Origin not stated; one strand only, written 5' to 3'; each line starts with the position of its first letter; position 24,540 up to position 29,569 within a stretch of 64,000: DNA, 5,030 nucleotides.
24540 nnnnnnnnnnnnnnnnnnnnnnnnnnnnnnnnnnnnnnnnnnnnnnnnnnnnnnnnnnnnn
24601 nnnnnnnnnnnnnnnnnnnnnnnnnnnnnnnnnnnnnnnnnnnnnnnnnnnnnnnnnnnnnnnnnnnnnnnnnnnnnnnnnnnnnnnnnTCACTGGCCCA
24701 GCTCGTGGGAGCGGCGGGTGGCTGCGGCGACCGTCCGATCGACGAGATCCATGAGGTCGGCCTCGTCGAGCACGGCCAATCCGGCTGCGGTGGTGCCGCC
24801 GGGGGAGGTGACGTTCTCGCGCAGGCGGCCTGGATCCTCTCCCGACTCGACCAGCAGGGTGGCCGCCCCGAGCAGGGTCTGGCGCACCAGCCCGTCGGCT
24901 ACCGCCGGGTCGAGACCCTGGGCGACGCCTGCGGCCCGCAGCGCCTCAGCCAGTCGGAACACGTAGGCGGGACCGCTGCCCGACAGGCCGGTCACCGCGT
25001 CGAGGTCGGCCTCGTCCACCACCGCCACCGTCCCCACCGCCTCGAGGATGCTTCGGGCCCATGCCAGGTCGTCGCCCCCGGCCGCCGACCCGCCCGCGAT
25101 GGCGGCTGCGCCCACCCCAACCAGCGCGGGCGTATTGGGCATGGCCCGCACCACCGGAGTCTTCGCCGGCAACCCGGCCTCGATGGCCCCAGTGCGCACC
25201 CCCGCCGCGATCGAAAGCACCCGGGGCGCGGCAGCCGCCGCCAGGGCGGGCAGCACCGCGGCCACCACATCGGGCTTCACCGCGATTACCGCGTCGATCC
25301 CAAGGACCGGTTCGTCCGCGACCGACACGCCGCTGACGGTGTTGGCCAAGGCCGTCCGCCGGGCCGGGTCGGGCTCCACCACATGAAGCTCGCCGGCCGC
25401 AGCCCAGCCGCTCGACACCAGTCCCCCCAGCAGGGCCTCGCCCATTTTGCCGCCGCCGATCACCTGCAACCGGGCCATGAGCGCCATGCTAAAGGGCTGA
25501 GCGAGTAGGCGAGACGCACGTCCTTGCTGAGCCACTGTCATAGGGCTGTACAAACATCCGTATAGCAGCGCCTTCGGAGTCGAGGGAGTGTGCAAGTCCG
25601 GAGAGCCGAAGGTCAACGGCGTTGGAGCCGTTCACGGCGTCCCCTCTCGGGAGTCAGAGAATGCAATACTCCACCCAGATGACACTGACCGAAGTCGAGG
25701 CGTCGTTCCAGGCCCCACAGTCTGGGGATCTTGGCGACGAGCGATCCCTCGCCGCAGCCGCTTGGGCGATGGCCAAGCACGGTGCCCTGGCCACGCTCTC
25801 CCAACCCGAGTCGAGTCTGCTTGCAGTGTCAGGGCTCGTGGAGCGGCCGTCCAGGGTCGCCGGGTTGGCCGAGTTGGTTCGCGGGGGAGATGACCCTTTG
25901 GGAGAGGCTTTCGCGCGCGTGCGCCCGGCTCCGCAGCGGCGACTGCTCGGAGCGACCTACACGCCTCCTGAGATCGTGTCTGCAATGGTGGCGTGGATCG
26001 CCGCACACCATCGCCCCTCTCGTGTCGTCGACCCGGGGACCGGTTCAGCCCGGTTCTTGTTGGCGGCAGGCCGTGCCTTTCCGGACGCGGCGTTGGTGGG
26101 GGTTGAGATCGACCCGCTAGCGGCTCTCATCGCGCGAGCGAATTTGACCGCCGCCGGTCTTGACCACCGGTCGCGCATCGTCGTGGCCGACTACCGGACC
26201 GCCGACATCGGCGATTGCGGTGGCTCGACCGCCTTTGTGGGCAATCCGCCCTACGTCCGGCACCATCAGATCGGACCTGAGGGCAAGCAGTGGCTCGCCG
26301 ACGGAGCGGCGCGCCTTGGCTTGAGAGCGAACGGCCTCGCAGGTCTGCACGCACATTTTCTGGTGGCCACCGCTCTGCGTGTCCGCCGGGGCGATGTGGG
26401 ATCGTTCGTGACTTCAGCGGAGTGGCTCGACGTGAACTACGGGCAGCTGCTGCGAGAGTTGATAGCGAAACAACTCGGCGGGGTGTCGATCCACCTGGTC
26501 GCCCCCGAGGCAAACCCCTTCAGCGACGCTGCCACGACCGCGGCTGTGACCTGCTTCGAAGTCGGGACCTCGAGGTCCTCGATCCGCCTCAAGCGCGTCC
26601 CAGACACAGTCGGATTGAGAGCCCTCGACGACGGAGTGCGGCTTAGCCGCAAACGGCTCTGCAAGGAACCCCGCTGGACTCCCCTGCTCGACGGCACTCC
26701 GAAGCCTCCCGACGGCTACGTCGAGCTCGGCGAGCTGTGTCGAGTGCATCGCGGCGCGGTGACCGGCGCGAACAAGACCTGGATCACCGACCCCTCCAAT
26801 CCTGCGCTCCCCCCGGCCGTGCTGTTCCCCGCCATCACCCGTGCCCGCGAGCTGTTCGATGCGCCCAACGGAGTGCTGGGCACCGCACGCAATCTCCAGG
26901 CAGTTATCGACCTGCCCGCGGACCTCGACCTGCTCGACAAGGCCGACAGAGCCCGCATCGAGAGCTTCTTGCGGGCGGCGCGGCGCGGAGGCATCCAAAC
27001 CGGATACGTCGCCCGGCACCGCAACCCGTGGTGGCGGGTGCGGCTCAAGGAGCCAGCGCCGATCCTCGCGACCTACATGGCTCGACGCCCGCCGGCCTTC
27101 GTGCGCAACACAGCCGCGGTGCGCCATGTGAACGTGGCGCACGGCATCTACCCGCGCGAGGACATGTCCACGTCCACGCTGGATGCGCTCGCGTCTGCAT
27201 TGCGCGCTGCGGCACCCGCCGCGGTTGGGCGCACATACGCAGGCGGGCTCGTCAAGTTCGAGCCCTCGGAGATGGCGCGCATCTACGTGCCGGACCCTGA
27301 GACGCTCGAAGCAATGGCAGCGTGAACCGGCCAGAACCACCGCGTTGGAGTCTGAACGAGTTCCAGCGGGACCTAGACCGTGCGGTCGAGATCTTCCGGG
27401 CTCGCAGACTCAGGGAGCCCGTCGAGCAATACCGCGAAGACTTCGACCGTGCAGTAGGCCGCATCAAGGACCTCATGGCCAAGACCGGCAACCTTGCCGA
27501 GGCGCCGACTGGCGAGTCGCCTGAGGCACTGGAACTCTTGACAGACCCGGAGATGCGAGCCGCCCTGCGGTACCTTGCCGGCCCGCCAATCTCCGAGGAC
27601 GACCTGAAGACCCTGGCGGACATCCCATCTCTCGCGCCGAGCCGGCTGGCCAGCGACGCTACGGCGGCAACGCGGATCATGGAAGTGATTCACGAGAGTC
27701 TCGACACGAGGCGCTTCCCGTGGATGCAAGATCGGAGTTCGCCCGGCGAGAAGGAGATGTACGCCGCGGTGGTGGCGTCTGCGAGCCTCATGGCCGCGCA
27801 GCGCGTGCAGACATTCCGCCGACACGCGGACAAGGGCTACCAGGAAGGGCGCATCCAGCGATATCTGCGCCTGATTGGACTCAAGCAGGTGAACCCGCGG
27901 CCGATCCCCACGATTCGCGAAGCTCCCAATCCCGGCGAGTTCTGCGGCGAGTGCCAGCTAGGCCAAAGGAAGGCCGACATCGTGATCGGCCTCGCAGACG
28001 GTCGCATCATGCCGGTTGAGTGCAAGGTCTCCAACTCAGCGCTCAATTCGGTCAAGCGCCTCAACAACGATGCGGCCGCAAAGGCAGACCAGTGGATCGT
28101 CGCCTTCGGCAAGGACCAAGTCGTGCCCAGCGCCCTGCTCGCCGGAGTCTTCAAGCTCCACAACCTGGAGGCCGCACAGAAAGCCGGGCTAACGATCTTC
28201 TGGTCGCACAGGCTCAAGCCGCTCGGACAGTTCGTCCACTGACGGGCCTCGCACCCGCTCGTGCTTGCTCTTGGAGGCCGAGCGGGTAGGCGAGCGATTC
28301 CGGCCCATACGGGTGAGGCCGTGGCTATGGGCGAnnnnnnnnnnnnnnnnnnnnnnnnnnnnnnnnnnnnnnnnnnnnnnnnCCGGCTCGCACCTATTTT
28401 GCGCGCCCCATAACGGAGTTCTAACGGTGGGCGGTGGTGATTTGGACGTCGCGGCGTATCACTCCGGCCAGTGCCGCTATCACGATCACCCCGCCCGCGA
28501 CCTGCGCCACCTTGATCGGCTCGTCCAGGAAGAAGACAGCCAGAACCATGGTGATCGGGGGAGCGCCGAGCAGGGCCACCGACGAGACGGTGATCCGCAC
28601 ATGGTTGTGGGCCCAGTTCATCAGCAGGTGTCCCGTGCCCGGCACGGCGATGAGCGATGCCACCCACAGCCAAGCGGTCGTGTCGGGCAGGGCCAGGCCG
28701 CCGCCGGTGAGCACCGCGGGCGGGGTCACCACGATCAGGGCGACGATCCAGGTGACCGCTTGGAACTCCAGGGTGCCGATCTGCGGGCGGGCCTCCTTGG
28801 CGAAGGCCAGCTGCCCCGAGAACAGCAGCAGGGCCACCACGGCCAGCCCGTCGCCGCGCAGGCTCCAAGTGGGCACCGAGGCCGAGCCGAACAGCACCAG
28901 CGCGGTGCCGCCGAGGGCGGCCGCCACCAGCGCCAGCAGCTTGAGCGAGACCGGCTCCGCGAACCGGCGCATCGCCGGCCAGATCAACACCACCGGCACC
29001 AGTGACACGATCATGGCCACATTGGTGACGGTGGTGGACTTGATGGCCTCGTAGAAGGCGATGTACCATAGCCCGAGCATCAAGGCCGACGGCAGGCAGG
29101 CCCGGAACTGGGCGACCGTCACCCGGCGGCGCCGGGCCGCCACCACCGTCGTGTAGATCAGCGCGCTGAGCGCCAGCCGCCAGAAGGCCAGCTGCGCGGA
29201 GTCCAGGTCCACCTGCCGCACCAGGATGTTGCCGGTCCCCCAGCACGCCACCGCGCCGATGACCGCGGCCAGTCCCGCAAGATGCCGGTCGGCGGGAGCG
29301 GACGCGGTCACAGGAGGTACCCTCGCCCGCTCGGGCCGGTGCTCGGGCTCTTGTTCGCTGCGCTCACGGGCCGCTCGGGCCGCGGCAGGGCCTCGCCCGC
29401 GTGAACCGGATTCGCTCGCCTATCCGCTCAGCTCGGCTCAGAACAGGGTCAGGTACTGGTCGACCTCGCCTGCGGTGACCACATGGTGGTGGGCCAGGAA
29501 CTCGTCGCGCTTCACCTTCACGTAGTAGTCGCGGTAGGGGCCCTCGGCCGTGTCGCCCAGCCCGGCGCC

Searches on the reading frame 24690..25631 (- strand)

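Call 15: search_protein_families(library=pfam, proteins=[window:24690-25631:-], max_evalue=0.00001)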
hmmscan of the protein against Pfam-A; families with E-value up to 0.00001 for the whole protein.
window:24690-25631:- (313 aa): 2 families
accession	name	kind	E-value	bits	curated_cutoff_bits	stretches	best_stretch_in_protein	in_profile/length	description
PF14748.11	P5CR_dimer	-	2.3e-35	121.5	25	1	207-311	1-105/105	Pyrroline-5-carboxylate reductase dimerisation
PF03807.23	F420_oxidored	-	5.3e-09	37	21.6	1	55-144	2-94/94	NADP oxidoreductase coenzyme F420-dependent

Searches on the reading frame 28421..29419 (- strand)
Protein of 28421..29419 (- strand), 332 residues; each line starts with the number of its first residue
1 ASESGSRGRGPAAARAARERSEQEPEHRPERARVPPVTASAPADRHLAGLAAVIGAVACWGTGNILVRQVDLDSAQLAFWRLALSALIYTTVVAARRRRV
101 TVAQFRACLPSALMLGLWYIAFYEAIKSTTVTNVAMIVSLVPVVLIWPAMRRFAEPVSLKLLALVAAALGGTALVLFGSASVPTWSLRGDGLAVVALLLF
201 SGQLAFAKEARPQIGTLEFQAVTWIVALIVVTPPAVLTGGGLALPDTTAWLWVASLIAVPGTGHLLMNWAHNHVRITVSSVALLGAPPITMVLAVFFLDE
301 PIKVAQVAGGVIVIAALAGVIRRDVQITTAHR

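Call 13: search_protein_families(library=pfam, proteins=[window:28421-29419:-], max_evalue=0.00001)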
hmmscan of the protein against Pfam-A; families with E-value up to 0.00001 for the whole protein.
window:28421-29419:- (332 aa): 1 family
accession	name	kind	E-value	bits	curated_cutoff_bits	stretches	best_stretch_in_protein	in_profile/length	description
PF00892.27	EamA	-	1.6e-25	90.4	28.2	2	188-321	2-134/135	EamA-like transporter family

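Call 53: search_protein_families(library=ncbifam, proteins=[window:28421-29311:-], max_evalue=0.000001)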
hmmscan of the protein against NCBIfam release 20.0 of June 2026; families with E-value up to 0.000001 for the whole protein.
window:28421-29311:- (296 aa): 1 family
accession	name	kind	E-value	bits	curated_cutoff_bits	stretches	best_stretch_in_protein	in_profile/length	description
TIGR00950.1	2A78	equivalog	5.1e-10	39.2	230.2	1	24-281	1-263/264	carboxylate/amino acid/amine transporter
